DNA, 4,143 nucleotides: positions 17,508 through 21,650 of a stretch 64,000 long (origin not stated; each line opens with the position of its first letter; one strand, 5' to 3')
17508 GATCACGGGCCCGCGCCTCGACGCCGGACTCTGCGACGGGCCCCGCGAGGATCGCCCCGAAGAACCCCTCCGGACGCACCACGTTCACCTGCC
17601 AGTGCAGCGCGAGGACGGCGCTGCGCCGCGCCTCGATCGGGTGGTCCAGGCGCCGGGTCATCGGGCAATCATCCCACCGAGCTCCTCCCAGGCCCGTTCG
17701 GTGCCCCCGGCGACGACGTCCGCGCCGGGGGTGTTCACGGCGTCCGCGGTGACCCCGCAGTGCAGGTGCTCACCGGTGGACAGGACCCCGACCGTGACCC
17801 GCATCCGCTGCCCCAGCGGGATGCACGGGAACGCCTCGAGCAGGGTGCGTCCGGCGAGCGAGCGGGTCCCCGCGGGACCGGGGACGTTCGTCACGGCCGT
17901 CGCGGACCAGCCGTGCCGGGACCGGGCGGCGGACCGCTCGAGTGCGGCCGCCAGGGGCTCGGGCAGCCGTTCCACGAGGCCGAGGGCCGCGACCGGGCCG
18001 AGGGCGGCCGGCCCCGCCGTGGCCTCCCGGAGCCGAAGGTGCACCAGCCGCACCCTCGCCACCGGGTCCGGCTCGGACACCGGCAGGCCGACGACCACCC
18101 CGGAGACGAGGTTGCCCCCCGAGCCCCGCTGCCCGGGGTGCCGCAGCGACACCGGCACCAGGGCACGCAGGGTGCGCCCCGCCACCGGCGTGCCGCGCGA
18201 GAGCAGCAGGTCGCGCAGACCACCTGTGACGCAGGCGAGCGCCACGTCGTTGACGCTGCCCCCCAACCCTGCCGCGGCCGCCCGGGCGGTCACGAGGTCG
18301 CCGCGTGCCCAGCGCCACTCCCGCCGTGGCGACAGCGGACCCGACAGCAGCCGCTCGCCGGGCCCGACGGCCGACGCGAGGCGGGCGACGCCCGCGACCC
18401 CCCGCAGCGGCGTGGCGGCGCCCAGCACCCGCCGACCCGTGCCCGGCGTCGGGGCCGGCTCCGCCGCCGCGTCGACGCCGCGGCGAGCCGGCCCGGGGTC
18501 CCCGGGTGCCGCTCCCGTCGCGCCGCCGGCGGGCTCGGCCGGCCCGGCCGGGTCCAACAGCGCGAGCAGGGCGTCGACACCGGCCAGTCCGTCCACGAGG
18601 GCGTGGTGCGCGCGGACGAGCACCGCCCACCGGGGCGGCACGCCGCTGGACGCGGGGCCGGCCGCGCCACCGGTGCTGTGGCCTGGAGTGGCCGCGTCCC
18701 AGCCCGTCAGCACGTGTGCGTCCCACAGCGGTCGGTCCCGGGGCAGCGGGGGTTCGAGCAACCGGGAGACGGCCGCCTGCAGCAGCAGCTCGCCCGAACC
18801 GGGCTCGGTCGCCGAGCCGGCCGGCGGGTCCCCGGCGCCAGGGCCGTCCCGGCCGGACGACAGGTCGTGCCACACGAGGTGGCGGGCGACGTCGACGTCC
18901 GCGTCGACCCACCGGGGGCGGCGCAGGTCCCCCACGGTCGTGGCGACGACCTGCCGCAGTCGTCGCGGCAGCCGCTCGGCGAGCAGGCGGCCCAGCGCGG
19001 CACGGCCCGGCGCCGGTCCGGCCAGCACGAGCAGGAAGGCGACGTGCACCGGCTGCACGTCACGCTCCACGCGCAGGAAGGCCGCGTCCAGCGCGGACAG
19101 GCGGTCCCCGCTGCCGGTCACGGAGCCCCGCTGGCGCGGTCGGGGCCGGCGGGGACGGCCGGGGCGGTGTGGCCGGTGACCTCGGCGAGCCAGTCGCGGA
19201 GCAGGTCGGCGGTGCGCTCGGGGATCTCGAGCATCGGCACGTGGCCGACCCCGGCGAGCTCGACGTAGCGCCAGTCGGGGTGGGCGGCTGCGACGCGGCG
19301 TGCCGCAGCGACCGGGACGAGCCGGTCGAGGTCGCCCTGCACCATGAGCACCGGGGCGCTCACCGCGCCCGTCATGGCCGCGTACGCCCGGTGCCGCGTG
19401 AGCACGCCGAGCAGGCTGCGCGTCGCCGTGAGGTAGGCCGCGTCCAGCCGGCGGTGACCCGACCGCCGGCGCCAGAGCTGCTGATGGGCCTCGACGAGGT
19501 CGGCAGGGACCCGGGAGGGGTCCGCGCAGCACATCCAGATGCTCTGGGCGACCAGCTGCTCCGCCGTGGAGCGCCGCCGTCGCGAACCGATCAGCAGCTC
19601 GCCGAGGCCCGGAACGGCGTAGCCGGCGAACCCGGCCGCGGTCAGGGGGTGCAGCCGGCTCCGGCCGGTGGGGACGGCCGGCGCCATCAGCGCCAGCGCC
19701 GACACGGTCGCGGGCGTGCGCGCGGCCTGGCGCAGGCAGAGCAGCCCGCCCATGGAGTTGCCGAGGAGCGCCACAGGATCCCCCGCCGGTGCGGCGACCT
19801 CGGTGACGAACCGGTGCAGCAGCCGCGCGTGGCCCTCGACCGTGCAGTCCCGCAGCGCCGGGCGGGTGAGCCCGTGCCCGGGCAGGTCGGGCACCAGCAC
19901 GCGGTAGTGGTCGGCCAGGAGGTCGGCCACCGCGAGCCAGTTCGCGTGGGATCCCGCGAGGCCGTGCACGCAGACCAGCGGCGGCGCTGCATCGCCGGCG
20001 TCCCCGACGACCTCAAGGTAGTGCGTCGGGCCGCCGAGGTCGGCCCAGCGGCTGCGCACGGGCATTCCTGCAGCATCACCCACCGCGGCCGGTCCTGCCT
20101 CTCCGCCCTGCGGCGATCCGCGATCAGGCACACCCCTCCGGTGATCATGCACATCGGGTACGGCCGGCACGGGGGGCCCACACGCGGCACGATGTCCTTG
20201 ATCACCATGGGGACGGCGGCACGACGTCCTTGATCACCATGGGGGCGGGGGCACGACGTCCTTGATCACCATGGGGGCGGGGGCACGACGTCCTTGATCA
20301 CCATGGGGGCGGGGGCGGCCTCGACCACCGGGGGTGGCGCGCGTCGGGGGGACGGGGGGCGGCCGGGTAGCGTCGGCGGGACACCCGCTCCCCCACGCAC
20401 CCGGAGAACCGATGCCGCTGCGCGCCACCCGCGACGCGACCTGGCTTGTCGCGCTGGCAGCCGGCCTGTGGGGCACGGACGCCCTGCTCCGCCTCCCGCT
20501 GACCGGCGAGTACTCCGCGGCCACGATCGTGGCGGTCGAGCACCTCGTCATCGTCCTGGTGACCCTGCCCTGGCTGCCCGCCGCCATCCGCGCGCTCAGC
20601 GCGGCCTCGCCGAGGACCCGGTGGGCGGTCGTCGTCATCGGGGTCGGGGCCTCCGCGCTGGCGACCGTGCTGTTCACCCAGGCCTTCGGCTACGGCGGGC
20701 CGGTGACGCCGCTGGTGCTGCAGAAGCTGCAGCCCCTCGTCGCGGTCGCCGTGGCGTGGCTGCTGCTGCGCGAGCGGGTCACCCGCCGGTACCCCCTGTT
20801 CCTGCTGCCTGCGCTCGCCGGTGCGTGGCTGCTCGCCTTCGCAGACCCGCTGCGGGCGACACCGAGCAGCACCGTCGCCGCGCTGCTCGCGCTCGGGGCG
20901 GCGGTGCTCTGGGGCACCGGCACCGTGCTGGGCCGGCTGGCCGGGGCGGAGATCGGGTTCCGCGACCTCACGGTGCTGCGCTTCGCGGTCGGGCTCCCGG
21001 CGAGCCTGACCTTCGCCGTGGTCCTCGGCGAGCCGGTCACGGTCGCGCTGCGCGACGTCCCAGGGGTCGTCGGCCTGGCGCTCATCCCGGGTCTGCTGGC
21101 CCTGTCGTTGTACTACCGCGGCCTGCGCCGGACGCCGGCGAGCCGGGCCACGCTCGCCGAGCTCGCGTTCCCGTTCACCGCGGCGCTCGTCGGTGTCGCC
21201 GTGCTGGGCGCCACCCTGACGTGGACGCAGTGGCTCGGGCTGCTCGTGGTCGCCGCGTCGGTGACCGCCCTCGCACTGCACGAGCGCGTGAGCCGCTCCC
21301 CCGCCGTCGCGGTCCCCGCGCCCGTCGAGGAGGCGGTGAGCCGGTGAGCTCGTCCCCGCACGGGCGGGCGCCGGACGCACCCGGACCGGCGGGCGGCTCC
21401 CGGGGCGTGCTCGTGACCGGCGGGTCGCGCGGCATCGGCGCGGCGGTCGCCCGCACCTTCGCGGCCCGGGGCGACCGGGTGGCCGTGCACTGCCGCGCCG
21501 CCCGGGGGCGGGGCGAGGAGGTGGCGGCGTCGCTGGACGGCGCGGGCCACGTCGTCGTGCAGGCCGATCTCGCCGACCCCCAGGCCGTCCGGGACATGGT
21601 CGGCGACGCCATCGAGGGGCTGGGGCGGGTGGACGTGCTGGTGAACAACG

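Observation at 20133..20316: Four 32-bp tandem repeats plus an inverted fifth copy lie in a divergent control region, and each unit encodes an overlapping polyproline mini-ORF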

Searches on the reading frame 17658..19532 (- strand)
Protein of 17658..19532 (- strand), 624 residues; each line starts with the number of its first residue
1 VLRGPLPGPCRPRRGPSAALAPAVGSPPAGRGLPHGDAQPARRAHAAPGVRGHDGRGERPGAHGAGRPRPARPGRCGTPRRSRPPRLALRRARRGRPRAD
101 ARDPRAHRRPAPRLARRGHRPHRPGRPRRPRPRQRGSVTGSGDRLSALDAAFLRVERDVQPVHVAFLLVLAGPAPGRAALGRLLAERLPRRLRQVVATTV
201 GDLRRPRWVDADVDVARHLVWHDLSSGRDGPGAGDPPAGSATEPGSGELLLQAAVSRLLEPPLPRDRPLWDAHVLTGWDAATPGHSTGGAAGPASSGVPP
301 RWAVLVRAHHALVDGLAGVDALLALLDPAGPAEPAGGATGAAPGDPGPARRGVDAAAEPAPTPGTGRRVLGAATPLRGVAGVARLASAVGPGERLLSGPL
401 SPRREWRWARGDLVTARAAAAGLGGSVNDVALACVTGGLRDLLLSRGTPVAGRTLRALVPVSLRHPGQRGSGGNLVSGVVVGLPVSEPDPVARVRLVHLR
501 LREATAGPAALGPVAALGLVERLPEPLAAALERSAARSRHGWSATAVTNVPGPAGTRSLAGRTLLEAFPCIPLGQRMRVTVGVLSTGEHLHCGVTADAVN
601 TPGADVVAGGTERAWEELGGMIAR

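Call 12: search_protein_families(library=pfam, proteins=[window:17658-19532:-], max_evalue=0.001)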
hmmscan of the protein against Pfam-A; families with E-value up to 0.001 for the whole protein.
window:17658-19532:- (624 aa): 2 families
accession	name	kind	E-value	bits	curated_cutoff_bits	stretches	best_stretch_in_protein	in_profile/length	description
PF03007.21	WS_DGAT_cat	-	7.7e-22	78.8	23.6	2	301-431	128-263/263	Wax ester synthase/diacylglycerol acyltransferase catalytic domain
PF06974.18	WS_DGAT_C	-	8.2e-15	55.6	20.7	1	473-618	2-144/145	WS/DGAT C-terminal domain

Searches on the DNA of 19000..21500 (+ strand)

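Call 11: search_rna_families(source=window, start=19000, end=21500, threshold=evalue, max_evalue=10)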
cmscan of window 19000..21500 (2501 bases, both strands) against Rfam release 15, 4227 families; matches with E-value up to 10: 2.
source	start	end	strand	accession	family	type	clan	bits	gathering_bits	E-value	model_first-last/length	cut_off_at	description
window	19644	19698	+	RF00983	mir-662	Gene; miRNA;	-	17.9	88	8.9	1-82/82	no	mir-662 microRNA precursor family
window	21028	21076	-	RF01781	ASdes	Gene; sRNA;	-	15.7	40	5.1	1-68/68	no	ASdes TB sRNA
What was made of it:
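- On Known structured RNA (Rfam): Only chance-level matches (E about 5-9) in 19000-21500 (call 11).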

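Call 72: search_dna_similar(query=window:20100-20330:+, collection=plasmids, mode=distant, max_evalue=0.01, max_rows=15)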
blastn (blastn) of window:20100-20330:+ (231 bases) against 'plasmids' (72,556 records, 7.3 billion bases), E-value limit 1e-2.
No match.

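Call 73: search_dna_similar(query=window:20100-20330:+, collection=phages, mode=distant, max_evalue=0.01, max_rows=15)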
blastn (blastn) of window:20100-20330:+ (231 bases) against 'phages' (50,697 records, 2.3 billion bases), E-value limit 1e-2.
No match.
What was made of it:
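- On MITE: No match to the block in plasmids or phages (calls 72, 73).
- Tried and rejected: BLASTN of the block against plasmids and phages found nothing (calls 72, 73).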

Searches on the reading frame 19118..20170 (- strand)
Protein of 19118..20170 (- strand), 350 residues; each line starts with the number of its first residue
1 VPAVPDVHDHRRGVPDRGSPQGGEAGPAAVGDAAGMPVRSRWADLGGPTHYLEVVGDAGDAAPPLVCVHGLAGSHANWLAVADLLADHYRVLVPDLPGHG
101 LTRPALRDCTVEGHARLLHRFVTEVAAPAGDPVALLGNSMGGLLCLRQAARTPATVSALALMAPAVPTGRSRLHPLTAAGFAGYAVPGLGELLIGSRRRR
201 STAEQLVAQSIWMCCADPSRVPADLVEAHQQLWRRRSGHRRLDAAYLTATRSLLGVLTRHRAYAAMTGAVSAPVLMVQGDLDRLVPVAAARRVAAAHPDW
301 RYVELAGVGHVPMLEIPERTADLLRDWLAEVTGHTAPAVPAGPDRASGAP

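Call 12: search_protein_families(library=pfam, proteins=[window:19118-20170:-], max_evalue=0.001)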
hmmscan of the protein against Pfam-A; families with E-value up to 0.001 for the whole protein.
window:19118-20170:- (350 aa): 3 families
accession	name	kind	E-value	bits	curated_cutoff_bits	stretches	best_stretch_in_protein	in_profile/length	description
PF00561.26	Abhydrolase_1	-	2.2e-30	106.6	25.8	1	63-315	1-243/245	alpha/beta hydrolase fold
PF12697.13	Abhydrolase_6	-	1.7e-24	88.1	26.3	1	65-322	1-216/217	Alpha/beta hydrolase family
PF12146.15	Hydrolase_4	-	2.9e-16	59.9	27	1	65-315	7-237/239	Serine aminopeptidase, S33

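Call 18: find_encoding_contigs(protein=window:19118-20065:-, flank=3000, max_places=10)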
Protein window:19118-20065:- (315 aa): no gene with exactly this product is on record in the collection.

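Call 19: find_homologous_proteins(query=window:19118-20065:-, max_evalue=1e-20)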
Query window:19118-20065:- (315 aa): 238 proteins with E <= 1e-20 among 8000 candidates; the best 120 are listed.
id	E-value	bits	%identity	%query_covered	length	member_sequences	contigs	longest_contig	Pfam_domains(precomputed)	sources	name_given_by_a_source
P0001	1.5e-201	687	100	99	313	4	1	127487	PF12697.14,PF00561.27,PF12146.16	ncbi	-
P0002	5.0e-109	383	63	95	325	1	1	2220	PF12697.14,PF00561.27,PF12146.16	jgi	jgi:pimeloyl-ACP methyl ester carboxylesterase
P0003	1.9e-108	381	64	93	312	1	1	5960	PF12697.14,PF00561.27,PF12146.16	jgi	jgi:pimeloyl-ACP methyl ester carboxylesterase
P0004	5.7e-102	359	62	92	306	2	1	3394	PF12697.14,PF00561.27,PF12146.16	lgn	-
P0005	2.5e-100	354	63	89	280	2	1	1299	PF12697.14,PF00561.27,PF12146.16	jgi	jgi:pimeloyl-ACP methyl ester carboxylesterase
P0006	7.5e-93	329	59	87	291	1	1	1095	PF12697.14,PF00561.27,PF12146.16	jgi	jgi:pimeloyl-ACP methyl ester carboxylesterase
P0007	3.5e-86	308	55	97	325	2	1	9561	PF12697.14,PF00561.27,PF12146.16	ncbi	-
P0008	4.4e-85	304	55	97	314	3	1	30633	PF12697.14,PF00561.27,PF12146.16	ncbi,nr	ncbi:MAG TPA: alpha/beta fold hydrolase [Actinomycetales bacterium]|nr:alpha/beta fold hydrolase [Ac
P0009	4.8e-84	301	54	94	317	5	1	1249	PF12697.14,PF00561.27,PF12146.16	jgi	jgi:pimeloyl-ACP methyl ester carboxylesterase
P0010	2.7e-81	291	54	95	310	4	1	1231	PF12697.14,PF00561.27,PF12146.16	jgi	jgi:pimeloyl-ACP methyl ester carboxylesterase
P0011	3.3e-81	291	52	97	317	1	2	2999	PF12697.14,PF00561.27,PF12146.16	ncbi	-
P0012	3.3e-81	291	52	97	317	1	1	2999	PF12697.14,PF00561.27,PF12146.16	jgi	jgi:pimeloyl-ACP methyl ester carboxylesterase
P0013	5.6e-81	290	51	96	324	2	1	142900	PF12697.14,PF00561.27,PF12146.16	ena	-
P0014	8.9e-81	290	52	94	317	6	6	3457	PF12697.14,PF00561.27,PF12146.16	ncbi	-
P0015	2.5e-80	288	53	92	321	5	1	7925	PF12697.14,PF00561.27,PF12146.16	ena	-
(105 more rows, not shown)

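Call 21: find_encoding_contigs(protein=P0001, flank=2000, max_places=5)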
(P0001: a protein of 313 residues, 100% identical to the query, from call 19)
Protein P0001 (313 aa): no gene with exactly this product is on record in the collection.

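Call 24: list_cluster_members(proteins=[P0001])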
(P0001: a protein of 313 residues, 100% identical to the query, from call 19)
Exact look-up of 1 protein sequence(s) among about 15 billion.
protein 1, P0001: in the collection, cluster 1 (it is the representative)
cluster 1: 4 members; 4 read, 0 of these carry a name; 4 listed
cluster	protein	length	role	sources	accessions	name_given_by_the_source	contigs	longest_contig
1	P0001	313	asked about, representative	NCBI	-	-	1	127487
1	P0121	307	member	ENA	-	-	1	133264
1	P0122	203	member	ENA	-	-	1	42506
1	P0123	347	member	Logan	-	-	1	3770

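Call 26: find_encoding_contigs(protein=P0121, flank=10000, max_places=5)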
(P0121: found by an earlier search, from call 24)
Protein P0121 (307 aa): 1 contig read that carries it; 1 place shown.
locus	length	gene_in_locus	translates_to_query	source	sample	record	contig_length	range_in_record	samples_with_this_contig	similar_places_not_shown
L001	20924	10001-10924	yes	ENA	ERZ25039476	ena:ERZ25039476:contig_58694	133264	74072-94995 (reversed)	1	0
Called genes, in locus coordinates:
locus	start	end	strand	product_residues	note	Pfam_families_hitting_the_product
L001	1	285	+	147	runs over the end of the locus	PF11774:Lsr2, PF23359:Lsr2_DNA-bd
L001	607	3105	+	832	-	PF02861:Clp_N, PF00004:AAA, PF23569:NBD_SMAX1, PF17871:AAA_lid_9, PF00004:AAA, PF07724:AAA_2, PF07728:AAA_5, PF10431:ClpB_D2-small, +7 more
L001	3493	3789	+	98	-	-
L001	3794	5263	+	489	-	-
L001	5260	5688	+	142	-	-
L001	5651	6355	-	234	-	PF13628:DUF4142 (weak), PF03713:DUF305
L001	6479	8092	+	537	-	-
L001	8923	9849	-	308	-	PF00892:EamA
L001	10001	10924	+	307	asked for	PF00561:Abhydrolase_1, PF00975:Thioesterase (weak), PF12146:Hydrolase_4, PF12697:Abhydrolase_6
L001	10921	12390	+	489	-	PF03007:WS_DGAT_cat, PF06974:WS_DGAT_C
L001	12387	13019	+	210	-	PF00857:Isochorismatase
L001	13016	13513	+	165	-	PF00583:Acetyltransf_1, PF13673:Acetyltransf_10 (weak), PF13508:Acetyltransf_7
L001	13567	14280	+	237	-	-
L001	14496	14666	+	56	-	-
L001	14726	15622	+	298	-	PF01370:Epimerase (faint)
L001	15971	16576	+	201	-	PF01370:Epimerase, PF04321:RmlD_sub_bind (weak), PF16363:GDP_Man_Dehyd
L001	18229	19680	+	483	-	-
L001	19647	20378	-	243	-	PF13489:Methyltransf_23, PF13649:Methyltransf_25 (weak), PF08241:Methyltransf_11, PF08242:Methyltransf_12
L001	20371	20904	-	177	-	PF04138:GtrA_DPMS_TM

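Call 27: find_encoding_contigs(protein=P0123, flank=10000, max_places=5)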
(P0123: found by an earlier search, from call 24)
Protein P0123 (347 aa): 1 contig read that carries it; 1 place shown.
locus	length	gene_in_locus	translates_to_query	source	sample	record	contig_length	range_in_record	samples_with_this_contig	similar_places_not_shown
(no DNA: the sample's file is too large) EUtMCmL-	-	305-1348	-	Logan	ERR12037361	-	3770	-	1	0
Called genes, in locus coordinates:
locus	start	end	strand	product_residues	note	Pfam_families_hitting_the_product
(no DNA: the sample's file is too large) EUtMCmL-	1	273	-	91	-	?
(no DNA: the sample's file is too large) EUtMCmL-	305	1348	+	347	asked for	PF12146:Hydrolase_4, PF00561:Abhydrolase_1, PF00975:Thioesterase (weak), PF12697:Abhydrolase_6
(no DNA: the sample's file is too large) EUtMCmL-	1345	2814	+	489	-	PF03007:WS_DGAT_cat, PF06974:WS_DGAT_C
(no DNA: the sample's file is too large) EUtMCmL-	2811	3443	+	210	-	PF00857:Isochorismatase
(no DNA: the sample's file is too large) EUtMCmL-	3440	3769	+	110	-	?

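Call 45: find_encoding_contigs(protein=P0122, flank=10000, max_places=5)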
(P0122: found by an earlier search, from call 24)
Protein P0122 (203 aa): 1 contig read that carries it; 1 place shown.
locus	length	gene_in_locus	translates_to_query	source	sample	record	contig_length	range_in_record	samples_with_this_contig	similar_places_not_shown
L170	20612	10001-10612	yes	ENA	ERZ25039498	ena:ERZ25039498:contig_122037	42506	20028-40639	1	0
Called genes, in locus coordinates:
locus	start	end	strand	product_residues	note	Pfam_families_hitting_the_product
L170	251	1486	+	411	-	PF02861:Clp_N, PF05621:TniB (faint), PF13191:AAA_16 (weak), PF23569:NBD_SMAX1, PF00004:AAA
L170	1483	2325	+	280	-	PF02151:UVR, PF07724:AAA_2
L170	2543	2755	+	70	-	-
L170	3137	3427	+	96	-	-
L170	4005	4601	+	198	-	PF14224:DUF4331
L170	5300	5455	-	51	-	PF03713:DUF305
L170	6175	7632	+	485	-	-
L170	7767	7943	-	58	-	PF13561:adh_short_C2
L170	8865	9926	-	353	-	-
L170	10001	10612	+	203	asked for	PF00561:Abhydrolase_1, PF12146:Hydrolase_4, PF12697:Abhydrolase_6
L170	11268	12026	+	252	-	PF06974:WS_DGAT_C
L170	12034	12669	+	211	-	PF00857:Isochorismatase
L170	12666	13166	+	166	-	-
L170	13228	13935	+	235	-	-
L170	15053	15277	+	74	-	-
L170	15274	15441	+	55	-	PF01370:Epimerase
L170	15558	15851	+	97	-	PF01370:Epimerase, PF16363:GDP_Man_Dehyd (weak)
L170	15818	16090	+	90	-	PF01370:Epimerase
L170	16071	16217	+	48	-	-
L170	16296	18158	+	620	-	-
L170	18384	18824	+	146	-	-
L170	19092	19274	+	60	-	-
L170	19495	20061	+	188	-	-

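Call 74: find_encoding_contigs(protein=P0003, flank=10000, max_places=3)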
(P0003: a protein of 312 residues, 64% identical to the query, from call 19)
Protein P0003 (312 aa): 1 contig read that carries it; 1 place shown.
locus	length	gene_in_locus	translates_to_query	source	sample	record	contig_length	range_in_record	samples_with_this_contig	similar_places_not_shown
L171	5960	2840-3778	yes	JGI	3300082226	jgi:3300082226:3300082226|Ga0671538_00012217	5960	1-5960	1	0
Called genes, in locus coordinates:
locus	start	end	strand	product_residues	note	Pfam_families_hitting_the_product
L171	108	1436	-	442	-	PF01381:HTH_3, PF12844:HTH_19 (faint), PF13560:HTH_31, PF17874:TPR_MalT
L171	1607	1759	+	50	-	-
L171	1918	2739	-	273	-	PF00106:adh_short, PF13561:adh_short_C2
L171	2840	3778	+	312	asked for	PF12146:Hydrolase_4, PF00561:Abhydrolase_1, PF12697:Abhydrolase_6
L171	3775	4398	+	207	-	PF00857:Isochorismatase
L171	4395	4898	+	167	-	PF00583:Acetyltransf_1, PF13673:Acetyltransf_10 (weak), PF13508:Acetyltransf_7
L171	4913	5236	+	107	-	PF04237:YjbR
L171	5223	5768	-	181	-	-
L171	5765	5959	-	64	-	?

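Call 75: find_encoding_contigs(protein=P0008, flank=10000, max_places=3)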
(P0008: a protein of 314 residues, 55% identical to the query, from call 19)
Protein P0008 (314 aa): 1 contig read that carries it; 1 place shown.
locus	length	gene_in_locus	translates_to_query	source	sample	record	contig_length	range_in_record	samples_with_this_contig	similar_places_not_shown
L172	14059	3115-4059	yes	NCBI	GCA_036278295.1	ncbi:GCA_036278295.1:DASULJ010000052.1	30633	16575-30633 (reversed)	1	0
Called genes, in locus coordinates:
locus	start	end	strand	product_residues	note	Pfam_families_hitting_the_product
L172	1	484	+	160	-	PF10431:ClpB_D2-small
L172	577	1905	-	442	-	PF01381:HTH_3, PF12844:HTH_19 (faint), PF13560:HTH_31, PF13424:TPR_12 (faint), PF07719:TPR_2 (faint), PF07721:TPR_4 (faint), PF13432:TPR_16 (weak), PF17874:TPR_MalT, +2 more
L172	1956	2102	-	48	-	-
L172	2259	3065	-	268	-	PF00106:adh_short, PF08659:KR (weak), PF13561:adh_short_C2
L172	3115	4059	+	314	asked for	PF00561:Abhydrolase_1, PF12146:Hydrolase_4, PF12697:Abhydrolase_6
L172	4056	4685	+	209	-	PF00857:Isochorismatase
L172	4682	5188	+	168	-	PF00583:Acetyltransf_1, PF13673:Acetyltransf_10, PF13508:Acetyltransf_7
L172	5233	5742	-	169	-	-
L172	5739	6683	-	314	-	PF00730:HhH-GPD, PF00633:HHH (weak), PF10576:EndIII_4Fe-2S (weak)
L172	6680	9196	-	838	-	PF00515:TPR_1 (faint), PF07719:TPR_2 (faint), PF13424:TPR_12 (faint), PF12770:CHAT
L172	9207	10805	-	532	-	PF00082:Peptidase_S8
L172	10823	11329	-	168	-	-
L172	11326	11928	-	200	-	PF04542:Sigma70_r2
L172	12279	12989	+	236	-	-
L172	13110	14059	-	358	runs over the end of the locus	PF02457:DAC, PF10635:DisA-linker, PF12826:HHH_2 (faint), PF00633:HHH (weak)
